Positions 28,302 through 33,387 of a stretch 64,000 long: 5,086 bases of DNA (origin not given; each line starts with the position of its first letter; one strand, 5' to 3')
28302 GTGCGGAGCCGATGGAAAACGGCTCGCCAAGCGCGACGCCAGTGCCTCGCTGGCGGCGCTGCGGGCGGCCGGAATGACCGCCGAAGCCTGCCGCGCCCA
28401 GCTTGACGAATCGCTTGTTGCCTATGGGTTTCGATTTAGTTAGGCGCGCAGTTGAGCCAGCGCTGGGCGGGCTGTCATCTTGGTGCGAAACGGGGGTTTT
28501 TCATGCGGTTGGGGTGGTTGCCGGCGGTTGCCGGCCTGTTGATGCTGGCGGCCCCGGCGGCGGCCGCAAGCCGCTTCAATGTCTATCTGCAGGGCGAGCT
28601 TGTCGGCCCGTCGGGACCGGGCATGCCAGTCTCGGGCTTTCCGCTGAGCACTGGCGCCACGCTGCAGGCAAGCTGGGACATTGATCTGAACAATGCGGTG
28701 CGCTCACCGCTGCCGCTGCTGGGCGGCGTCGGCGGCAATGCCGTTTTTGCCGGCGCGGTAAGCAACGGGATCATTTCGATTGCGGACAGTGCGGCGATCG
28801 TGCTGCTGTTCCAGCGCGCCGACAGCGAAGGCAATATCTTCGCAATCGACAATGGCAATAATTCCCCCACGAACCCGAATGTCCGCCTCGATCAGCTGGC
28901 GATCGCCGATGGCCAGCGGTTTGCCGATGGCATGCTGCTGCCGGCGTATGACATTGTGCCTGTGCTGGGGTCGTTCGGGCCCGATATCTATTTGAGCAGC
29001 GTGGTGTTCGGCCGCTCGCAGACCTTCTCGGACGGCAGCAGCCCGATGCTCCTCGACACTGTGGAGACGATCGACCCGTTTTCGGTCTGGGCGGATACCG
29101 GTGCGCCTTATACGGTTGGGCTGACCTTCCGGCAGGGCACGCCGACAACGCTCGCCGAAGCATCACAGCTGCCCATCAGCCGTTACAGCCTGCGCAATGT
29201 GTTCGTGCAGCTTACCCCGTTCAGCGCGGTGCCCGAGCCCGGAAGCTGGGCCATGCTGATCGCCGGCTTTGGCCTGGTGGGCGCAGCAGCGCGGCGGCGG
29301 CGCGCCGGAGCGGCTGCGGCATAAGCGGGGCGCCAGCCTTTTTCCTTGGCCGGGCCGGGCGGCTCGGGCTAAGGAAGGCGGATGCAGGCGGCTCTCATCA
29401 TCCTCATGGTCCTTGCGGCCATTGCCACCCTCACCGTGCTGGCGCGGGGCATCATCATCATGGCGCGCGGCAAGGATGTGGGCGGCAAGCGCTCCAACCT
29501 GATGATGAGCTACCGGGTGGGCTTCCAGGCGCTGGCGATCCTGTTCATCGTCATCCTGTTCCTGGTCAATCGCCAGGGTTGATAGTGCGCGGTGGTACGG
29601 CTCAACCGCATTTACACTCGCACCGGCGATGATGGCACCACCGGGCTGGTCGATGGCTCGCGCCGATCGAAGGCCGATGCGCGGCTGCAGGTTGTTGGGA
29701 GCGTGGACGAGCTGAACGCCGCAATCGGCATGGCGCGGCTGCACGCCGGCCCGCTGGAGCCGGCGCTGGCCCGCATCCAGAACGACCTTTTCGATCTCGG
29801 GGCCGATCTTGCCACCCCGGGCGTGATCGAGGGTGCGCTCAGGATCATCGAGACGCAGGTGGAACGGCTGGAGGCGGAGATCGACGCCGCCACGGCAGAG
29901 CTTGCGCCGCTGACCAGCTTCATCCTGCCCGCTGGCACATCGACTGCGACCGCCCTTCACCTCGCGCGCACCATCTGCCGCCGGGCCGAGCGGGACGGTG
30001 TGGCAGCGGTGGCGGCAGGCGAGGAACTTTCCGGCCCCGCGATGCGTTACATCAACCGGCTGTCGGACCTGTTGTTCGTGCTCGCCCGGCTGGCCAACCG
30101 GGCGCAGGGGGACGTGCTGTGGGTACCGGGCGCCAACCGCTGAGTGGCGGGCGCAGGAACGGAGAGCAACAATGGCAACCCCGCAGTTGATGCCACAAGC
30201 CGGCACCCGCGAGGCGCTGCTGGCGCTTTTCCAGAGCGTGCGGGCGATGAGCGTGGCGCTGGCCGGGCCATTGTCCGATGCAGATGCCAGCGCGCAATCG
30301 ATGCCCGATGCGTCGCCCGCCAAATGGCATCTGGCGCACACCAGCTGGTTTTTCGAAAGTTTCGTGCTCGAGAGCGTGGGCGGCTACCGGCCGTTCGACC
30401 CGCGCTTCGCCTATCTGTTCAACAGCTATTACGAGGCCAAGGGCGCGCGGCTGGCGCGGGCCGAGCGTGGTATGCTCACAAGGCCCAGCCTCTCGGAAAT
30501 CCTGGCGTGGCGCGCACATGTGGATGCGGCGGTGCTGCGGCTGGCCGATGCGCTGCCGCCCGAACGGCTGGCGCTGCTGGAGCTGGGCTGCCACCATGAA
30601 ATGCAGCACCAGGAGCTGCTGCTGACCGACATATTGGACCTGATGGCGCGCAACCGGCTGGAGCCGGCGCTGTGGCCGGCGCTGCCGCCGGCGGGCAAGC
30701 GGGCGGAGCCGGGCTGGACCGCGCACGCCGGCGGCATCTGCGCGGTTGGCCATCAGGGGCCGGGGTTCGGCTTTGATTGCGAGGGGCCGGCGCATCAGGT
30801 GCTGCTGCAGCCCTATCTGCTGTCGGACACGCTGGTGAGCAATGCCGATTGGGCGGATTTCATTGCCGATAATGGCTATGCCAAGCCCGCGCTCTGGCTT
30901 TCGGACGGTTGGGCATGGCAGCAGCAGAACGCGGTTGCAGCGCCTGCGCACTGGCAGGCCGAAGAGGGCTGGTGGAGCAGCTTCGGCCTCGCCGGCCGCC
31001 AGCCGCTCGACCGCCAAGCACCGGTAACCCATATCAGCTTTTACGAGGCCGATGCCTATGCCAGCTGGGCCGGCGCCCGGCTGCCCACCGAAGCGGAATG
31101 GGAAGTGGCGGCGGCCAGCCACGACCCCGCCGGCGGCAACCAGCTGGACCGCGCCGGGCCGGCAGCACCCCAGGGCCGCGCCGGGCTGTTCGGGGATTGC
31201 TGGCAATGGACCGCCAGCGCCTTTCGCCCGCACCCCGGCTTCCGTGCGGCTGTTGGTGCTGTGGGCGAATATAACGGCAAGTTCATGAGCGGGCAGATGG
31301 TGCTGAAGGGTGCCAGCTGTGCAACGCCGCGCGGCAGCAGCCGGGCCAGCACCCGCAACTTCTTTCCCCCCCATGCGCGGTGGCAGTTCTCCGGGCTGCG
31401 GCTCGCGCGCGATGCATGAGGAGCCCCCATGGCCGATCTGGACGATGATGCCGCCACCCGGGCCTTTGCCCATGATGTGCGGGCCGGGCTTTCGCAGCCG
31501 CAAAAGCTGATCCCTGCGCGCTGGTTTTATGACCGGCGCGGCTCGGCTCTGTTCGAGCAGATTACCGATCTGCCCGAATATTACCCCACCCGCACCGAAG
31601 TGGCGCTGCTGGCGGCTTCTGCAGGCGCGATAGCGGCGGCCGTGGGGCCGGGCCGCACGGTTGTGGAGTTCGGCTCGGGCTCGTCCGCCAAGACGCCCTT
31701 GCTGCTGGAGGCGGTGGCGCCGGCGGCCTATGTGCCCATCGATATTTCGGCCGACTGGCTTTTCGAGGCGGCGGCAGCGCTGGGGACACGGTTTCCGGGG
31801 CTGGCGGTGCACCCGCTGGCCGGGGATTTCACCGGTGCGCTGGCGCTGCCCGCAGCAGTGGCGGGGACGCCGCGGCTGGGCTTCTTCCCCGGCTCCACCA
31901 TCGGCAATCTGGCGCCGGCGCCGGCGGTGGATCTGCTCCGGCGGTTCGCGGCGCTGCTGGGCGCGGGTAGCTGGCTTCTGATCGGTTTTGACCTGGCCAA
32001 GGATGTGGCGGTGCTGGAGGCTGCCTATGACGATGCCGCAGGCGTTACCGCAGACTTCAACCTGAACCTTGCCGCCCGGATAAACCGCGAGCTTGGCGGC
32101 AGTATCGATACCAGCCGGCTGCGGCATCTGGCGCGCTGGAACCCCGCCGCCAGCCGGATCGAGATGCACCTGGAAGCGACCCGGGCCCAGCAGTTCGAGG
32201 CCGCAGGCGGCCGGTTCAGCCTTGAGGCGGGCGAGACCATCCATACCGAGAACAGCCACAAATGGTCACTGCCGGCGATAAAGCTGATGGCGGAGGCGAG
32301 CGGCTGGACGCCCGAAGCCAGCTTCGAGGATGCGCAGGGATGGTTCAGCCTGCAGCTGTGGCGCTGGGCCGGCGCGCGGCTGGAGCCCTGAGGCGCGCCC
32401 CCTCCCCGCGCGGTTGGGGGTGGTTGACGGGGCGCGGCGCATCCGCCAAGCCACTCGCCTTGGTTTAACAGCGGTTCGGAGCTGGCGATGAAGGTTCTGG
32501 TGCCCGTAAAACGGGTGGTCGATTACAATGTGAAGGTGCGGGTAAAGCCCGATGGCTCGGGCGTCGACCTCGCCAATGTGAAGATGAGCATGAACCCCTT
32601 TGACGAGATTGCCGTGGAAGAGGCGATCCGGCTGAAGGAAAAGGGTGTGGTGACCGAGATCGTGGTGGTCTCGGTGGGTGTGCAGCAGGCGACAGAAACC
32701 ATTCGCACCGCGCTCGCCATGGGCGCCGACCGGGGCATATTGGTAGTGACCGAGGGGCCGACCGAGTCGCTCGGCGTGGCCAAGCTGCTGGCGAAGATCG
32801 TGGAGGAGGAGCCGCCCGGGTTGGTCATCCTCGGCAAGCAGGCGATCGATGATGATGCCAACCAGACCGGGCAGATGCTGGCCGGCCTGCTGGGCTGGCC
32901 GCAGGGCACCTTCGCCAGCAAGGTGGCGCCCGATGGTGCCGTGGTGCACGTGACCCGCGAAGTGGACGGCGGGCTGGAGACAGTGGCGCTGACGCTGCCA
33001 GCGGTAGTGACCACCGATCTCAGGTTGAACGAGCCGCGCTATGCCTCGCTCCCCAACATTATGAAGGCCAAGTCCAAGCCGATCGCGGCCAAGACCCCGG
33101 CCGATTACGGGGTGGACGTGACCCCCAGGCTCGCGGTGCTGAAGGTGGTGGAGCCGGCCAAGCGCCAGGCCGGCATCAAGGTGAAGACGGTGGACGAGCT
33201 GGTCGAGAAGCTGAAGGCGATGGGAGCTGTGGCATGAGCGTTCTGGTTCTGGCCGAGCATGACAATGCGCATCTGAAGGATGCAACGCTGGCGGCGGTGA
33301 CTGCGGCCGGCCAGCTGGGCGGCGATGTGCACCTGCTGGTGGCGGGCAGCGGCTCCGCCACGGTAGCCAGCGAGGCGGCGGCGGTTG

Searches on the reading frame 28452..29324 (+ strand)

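Call 62: search_protein_families(library=pfam, proteins=[window:28452-29324:+], max_evalue=0.001)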
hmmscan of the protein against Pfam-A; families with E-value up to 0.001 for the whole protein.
window:28452-29324:+ (290 aa): 1 family
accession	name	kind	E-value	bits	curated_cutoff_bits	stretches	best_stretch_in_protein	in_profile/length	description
PF07589.16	PEP-CTERM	-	6.5e-08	32.8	20.7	1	259-283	1-24/24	PEP-CTERM motif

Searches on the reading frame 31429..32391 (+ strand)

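Call 62: search_protein_families(library=pfam, proteins=[window:31429-32391:+], max_evalue=0.001)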
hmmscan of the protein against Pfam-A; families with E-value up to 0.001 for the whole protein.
window:31429-32391:+ (320 aa): 1 family
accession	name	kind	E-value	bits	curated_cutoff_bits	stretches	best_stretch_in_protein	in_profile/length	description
PF10017.15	Methyltransf_33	-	3.2e-107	358.6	23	1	13-312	1-303/304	Histidine-specific methyltransferase, SAM-dependent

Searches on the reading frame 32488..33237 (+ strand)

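Call 62: search_protein_families(library=pfam, proteins=[window:32488-33237:+], max_evalue=0.001)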
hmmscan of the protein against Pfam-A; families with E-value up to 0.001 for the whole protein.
window:32488-33237:+ (249 aa): 1 family
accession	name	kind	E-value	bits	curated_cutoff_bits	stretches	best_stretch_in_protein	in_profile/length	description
PF01012.27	ETF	-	2.4e-38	132.2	26.7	1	30-206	8-180/181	Electron transfer flavoprotein domain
